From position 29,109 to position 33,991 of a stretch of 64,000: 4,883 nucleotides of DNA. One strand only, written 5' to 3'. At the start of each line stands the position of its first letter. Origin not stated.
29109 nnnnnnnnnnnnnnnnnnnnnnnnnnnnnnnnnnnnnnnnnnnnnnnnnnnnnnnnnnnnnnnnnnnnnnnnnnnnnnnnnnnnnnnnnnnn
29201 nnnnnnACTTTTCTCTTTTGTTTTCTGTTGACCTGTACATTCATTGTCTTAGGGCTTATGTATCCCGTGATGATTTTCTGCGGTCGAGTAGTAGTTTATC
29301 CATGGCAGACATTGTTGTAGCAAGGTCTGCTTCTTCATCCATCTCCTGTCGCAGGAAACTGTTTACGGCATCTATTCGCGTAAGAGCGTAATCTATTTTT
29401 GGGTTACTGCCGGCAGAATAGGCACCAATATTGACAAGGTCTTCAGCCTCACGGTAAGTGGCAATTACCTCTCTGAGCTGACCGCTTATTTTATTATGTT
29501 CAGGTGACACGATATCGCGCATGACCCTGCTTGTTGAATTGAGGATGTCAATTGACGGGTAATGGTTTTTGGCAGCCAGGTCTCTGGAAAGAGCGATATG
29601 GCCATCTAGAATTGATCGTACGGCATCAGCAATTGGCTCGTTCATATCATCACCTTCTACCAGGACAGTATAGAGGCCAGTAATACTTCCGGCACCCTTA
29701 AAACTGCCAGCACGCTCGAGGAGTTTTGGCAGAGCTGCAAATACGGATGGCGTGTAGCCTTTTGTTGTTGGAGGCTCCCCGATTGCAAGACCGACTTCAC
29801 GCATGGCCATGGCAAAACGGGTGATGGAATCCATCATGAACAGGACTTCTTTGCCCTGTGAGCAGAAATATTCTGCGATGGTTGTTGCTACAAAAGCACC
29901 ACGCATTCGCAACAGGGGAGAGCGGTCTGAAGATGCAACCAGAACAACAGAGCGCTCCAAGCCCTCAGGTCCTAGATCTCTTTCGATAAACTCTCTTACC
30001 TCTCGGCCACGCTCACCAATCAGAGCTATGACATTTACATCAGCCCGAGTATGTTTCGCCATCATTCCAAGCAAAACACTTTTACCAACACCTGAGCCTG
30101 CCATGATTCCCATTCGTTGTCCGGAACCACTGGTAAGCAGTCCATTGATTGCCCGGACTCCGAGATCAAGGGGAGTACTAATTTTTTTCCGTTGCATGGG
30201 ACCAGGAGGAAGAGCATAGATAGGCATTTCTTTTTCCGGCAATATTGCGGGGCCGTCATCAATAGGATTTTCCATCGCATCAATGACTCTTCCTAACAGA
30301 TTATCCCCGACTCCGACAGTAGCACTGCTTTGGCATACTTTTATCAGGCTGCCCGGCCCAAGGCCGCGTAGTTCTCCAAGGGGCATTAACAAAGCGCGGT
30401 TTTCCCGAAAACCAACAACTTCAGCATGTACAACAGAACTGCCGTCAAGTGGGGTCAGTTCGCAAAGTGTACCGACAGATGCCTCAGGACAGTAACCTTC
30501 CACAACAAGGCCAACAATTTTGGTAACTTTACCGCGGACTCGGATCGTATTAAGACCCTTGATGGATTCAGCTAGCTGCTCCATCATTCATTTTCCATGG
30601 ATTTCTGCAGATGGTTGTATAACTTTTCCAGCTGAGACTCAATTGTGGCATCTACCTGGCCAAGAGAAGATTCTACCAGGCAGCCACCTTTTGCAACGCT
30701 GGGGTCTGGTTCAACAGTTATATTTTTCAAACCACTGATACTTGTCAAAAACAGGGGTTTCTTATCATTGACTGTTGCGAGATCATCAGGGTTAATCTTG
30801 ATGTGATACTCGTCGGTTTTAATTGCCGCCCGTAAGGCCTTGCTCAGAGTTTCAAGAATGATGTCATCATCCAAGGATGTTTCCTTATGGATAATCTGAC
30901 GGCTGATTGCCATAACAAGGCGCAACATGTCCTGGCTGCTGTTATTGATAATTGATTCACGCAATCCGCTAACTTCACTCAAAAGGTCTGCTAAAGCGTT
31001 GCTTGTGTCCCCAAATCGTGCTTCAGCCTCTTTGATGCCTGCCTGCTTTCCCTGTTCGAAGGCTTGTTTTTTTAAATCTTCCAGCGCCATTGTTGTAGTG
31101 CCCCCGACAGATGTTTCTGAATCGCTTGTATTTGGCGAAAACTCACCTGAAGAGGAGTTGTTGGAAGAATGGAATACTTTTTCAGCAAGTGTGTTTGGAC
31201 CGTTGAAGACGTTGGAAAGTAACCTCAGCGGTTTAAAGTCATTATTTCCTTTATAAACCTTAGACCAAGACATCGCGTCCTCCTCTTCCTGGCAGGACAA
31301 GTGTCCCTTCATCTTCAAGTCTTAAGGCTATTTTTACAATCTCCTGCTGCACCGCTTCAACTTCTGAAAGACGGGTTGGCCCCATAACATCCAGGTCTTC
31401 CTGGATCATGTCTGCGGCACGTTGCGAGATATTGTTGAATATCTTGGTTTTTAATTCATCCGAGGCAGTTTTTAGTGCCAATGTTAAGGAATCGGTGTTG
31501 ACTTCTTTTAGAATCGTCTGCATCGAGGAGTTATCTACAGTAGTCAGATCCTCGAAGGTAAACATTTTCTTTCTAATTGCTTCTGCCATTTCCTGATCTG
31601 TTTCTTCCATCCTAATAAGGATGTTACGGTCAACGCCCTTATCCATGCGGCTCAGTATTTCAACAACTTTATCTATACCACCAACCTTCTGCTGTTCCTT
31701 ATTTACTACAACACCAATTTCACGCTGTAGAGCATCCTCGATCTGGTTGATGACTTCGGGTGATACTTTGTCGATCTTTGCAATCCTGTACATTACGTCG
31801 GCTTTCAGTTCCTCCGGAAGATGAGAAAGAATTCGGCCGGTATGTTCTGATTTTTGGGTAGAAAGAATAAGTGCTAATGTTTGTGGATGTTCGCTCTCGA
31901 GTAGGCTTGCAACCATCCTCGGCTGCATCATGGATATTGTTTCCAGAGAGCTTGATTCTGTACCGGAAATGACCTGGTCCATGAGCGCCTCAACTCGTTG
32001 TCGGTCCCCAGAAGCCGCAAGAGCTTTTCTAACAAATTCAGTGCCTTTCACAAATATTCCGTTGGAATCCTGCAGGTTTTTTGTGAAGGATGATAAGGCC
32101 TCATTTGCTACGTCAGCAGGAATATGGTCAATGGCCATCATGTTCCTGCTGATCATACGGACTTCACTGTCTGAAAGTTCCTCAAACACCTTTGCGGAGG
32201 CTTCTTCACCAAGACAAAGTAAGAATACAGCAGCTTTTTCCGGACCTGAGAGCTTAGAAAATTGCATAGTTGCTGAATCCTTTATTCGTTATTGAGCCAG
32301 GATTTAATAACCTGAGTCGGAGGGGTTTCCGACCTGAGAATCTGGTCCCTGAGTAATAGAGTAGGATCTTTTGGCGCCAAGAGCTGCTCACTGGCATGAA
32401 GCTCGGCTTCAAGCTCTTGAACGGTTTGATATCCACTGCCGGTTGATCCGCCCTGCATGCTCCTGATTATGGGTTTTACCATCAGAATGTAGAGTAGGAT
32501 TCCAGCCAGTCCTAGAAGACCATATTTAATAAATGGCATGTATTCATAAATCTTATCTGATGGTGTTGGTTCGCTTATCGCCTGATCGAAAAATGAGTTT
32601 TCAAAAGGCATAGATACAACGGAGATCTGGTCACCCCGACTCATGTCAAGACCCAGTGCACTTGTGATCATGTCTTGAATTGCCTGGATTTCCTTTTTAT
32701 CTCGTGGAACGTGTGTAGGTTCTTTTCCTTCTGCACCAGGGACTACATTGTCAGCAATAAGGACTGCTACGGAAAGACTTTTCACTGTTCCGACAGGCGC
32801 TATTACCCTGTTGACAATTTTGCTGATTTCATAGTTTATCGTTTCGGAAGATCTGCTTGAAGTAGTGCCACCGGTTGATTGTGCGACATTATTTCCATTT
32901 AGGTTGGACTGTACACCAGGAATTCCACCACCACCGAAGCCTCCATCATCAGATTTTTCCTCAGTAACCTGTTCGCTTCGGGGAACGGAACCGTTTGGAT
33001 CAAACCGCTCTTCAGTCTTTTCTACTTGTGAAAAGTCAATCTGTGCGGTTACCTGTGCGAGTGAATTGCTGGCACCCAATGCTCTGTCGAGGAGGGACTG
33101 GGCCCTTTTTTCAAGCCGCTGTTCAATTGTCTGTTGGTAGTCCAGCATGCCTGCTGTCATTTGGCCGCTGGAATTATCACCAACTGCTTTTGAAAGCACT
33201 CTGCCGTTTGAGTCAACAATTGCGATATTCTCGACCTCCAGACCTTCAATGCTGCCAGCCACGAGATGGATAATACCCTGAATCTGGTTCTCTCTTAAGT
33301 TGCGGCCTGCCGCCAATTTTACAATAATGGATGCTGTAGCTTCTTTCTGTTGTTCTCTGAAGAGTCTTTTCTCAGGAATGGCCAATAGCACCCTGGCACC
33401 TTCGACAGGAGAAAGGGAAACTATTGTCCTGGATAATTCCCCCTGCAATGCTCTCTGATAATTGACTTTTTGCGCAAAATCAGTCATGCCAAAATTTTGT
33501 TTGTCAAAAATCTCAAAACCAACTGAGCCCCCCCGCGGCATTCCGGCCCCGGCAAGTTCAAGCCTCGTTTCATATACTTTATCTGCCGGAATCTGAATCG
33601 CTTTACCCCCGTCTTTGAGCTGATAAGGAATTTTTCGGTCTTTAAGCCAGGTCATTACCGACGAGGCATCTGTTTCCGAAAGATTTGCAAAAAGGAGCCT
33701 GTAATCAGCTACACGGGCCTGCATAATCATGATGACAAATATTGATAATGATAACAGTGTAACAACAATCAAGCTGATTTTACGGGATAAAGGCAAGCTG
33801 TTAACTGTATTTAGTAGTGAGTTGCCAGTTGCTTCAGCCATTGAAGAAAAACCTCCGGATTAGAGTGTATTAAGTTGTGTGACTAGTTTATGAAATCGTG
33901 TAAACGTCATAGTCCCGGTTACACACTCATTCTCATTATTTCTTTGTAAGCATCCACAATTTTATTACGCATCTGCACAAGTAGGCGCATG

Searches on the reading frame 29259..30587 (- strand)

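Call 40: search_protein_families(library=pfam, proteins=[window:29259-30587:-], max_evalue=0.00001)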
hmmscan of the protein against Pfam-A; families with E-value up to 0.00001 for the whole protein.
window:29259-30587:- (443 aa): 2 families
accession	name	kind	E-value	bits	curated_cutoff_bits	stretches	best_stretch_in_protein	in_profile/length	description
PF00006.31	ATP-synt_ab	-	1.2e-88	296.7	29.5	1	143-353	1-213/213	ATP synthase alpha/beta family, nucleotide-binding domain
PF18269.6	T3SS_ATPase_C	-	5.2e-25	87.5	22.7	1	360-430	1-71/72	T3SS EscN ATPase C-terminal domain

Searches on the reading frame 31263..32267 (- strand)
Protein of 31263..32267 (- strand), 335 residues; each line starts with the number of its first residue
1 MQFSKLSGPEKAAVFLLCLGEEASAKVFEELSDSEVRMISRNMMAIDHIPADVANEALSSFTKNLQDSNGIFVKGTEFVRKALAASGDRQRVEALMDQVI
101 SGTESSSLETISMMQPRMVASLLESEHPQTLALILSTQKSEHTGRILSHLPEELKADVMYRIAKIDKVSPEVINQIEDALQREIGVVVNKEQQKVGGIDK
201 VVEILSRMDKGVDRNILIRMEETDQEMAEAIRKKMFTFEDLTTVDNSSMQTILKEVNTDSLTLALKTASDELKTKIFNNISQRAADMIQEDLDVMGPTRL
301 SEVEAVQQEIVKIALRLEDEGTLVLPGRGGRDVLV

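Call 40: search_protein_families(library=pfam, proteins=[window:31263-32267:-], max_evalue=0.00001)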
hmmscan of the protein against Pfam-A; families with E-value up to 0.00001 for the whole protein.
window:31263-32267:- (335 aa): 4 families
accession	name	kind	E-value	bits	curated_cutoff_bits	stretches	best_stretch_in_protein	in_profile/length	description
PF01706.21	FliG_C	-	1.7e-45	154.2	23.3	1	220-325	3-108/108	FliG C-terminal domain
PF14841.11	FliG_M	-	3.4e-31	107.7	25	1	116-189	1-74/76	FliG middle domain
PF14842.11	FliG_N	-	4.3e-31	108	25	1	5-106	1-102/104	FliG N-terminal domain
PF03448.22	MgtE_N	-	9.7e-07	29.7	25.9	0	108-160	31-83/102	MgtE intracellular N domain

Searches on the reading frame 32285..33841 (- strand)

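Call 40: search_protein_families(library=pfam, proteins=[window:32285-33841:-], max_evalue=0.00001)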
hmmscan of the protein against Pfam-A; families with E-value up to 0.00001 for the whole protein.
window:32285-33841:- (519 aa): 2 families
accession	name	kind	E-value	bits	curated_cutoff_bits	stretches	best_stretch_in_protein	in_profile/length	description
PF01514.23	YscJ_FliF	-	3.1e-67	226.4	24.4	1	45-217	4-178/179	Secretory protein of YscJ/FliF family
PF08345.17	YscJ_FliF_C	-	8.6e-43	146.7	23.8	1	251-413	1-147/147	Flagellar M-ring protein C-terminal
